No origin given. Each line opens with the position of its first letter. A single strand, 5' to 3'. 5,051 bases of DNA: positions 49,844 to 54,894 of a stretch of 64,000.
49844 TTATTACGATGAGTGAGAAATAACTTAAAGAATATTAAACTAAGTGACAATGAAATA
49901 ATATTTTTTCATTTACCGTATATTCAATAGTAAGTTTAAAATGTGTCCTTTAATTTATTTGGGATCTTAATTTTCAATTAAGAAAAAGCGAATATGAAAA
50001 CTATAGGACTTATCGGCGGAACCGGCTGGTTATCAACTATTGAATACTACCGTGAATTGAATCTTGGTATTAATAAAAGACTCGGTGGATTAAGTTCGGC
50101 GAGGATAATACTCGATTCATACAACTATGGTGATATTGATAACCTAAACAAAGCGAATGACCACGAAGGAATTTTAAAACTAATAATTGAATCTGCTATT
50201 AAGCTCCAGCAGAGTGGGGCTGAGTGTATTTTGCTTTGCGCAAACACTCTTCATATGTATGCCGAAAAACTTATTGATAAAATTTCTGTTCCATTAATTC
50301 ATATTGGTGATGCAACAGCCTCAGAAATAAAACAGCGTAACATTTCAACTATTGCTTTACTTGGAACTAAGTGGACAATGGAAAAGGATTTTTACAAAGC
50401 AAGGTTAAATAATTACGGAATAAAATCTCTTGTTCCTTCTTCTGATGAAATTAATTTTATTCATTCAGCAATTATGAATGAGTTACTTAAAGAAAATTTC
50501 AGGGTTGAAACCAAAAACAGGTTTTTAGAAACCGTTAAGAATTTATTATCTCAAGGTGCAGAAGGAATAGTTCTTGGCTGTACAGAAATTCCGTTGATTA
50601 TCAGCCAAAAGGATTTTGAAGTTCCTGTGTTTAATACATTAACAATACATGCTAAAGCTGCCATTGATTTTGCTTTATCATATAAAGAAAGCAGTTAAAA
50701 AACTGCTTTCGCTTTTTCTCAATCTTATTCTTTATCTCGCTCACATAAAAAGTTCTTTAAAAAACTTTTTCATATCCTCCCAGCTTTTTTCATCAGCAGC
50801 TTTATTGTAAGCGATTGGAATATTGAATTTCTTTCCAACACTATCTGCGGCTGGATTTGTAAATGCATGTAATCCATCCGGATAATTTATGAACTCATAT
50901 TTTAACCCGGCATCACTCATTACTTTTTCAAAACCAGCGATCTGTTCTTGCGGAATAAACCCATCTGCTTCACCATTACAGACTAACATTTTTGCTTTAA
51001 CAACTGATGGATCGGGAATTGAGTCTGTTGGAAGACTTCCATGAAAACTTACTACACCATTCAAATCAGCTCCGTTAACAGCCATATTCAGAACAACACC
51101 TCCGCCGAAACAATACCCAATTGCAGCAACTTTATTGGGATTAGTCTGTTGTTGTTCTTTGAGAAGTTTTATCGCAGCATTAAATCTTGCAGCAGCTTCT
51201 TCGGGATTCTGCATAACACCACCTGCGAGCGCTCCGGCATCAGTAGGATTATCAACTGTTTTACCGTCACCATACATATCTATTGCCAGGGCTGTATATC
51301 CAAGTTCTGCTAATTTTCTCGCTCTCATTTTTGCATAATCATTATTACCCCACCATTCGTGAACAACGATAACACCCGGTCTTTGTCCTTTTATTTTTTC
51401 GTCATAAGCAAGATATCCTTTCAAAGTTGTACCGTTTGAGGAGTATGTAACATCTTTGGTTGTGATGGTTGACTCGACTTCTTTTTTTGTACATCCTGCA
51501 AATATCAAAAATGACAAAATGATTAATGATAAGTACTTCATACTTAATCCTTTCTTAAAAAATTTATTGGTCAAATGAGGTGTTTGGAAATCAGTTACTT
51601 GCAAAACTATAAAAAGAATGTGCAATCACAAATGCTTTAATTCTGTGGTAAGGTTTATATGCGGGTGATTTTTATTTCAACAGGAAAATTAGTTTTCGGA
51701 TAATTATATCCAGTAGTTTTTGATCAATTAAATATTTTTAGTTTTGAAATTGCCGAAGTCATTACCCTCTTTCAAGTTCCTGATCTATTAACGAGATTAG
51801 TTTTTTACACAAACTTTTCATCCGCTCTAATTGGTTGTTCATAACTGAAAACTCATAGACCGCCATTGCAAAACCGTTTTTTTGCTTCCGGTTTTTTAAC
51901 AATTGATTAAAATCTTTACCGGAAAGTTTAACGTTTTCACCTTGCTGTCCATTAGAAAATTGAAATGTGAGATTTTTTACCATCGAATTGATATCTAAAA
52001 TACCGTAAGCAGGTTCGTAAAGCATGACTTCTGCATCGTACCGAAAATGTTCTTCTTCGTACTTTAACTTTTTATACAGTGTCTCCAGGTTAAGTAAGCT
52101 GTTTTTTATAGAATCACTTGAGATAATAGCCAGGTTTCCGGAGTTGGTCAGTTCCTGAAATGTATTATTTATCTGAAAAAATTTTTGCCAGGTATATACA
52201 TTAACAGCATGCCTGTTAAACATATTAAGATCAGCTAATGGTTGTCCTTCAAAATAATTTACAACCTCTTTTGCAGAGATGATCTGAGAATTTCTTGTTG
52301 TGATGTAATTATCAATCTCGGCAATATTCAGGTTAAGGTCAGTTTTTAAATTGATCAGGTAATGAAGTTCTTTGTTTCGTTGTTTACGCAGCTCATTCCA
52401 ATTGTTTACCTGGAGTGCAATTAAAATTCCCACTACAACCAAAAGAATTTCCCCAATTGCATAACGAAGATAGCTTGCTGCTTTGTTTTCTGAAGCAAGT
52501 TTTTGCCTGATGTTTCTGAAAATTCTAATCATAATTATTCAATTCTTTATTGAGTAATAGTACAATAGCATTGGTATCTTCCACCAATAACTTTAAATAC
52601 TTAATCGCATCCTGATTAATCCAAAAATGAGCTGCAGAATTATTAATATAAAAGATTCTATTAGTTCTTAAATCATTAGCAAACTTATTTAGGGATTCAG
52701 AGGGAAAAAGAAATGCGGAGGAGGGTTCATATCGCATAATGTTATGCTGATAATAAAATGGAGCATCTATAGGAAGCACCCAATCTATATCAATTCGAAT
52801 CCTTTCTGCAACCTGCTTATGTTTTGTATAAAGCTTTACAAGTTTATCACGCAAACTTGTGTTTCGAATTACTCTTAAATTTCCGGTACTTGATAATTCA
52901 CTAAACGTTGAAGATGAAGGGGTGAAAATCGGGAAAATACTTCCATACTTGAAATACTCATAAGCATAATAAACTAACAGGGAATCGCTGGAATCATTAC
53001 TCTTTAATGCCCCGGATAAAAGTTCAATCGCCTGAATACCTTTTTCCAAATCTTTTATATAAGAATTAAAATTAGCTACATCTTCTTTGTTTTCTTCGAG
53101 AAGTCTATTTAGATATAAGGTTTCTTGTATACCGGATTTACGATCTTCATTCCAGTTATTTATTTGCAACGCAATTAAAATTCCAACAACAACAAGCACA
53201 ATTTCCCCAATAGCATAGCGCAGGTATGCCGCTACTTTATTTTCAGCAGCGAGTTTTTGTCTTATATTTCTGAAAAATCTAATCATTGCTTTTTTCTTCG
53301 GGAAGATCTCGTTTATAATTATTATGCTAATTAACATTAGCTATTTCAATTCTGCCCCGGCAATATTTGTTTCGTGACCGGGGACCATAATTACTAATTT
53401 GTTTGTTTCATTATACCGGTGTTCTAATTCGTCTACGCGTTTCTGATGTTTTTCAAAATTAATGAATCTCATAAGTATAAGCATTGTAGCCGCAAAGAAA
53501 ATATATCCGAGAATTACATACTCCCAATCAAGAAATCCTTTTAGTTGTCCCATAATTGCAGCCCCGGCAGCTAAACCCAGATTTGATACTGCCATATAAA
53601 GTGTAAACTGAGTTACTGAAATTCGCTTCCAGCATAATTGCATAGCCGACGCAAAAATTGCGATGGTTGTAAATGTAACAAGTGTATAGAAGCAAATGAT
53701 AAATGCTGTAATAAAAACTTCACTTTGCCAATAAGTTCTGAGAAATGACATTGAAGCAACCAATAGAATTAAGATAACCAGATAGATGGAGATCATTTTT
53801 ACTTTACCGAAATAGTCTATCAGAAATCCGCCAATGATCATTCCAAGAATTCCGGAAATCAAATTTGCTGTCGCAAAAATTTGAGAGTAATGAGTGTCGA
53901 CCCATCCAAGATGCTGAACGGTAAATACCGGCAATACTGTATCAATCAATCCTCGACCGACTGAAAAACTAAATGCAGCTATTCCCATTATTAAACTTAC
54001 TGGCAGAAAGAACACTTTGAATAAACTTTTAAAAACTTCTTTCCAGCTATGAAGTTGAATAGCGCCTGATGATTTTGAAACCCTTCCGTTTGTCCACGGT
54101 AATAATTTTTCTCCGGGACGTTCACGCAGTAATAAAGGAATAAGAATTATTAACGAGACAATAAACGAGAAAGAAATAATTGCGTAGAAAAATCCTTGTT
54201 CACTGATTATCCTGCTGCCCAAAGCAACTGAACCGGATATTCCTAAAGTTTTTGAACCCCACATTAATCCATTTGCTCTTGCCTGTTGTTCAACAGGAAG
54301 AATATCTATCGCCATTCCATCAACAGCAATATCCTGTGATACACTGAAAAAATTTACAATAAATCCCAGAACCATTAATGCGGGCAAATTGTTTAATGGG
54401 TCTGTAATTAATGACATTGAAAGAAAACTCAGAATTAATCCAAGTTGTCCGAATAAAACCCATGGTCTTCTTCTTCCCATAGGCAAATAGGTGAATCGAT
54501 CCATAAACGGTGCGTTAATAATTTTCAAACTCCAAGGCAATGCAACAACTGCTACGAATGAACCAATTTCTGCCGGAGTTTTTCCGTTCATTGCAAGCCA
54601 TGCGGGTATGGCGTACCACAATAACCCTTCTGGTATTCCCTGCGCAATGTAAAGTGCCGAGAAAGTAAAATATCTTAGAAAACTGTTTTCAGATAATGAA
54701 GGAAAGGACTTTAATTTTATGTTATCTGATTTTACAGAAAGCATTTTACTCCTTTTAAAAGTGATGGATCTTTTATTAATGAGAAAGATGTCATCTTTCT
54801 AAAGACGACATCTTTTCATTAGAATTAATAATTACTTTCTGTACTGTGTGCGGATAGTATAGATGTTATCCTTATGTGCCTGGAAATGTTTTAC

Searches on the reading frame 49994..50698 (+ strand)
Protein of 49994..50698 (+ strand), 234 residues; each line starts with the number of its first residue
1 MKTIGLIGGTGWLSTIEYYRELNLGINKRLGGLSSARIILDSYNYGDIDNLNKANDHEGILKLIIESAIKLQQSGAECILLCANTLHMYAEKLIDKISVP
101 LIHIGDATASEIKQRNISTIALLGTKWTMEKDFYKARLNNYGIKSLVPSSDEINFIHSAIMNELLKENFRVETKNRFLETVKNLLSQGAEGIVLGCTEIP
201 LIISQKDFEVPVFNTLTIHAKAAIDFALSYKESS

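Call 60: search_protein_families(library=pfam, proteins=[window:49994-50698:+], max_evalue=0.00001)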
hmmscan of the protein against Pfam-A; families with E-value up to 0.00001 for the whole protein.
window:49994-50698:+ (234 aa): 1 family
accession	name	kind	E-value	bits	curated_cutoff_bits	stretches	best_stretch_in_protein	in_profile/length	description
PF01177.27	Asp_Glu_race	-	1.2e-37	130.2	31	1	7-223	1-211/211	Asp/Glu/Hydantoin racemase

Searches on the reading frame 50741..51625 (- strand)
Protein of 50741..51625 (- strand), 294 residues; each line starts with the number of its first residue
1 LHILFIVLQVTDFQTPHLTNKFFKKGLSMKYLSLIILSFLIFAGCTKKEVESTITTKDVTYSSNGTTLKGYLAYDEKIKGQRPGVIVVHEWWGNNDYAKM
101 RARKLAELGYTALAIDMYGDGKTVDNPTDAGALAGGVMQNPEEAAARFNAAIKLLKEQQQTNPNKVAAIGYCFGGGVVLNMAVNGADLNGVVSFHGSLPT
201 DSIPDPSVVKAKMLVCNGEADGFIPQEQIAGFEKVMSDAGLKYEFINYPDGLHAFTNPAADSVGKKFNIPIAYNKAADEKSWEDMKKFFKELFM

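Call 60: search_protein_families(library=pfam, proteins=[window:50741-51625:-], max_evalue=0.00001)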
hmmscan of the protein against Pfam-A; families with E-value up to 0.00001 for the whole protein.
window:50741-51625:- (294 aa): 3 families
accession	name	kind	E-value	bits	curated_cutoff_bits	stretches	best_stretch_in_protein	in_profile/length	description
PF01738.24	DLH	-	9.4e-51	172.9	21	1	69-292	2-216/217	Dienelactone hydrolase family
PF00326.27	Peptidase_S9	-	2.9e-06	27.4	22.6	0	104-183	9-83/213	Prolyl oligopeptidase family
PF08840.17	BAAT_C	-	4.6e-06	27.3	20.9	0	148-198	6-56/210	BAAT / Acyl-CoA thioester hydrolase C terminal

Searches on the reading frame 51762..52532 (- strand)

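Call 60: search_protein_families(library=pfam, proteins=[window:51762-52532:-], max_evalue=0.00001)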
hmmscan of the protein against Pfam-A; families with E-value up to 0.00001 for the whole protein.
window:51762-52532:- (256 aa): 1 family
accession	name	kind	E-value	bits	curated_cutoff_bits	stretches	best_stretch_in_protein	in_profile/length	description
PF19578.4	DUF6090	-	1.5e-10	41.6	23.5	1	28-163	1-137/182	Family of unknown function (DUF6090)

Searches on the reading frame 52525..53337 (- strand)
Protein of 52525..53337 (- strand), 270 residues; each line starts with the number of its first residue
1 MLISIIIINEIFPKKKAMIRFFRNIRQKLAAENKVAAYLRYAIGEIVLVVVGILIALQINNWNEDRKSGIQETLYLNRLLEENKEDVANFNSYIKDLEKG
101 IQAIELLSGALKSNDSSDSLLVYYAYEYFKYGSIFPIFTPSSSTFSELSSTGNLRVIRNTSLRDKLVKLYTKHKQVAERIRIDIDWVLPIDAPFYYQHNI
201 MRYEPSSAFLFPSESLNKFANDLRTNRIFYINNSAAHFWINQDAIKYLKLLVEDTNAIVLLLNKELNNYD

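Call 60: search_protein_families(library=pfam, proteins=[window:52525-53337:-], max_evalue=0.00001)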
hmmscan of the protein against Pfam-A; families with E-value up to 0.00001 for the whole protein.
window:52525-53337:- (270 aa): 1 family
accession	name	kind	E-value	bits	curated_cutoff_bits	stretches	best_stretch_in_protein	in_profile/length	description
PF19578.4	DUF6090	-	2.1e-10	41.2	23.5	1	45-172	1-125/182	Family of unknown function (DUF6090)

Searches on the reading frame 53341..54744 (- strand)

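Call 60: search_protein_families(library=pfam, proteins=[window:53341-54744:-], max_evalue=0.00001)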
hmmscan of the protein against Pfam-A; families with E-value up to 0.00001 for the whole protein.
window:53341-54744:- (467 aa): 2 families
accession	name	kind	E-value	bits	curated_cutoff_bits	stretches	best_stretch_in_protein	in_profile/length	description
PF07690.21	MFS_1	-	1.2e-24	87.4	33.4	1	31-370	4-322/347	Major Facilitator Superfamily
PF13000.13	Acatn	-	7.5e-11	41.7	23.7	1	28-155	5-153/546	Acetyl-coenzyme A transporter 1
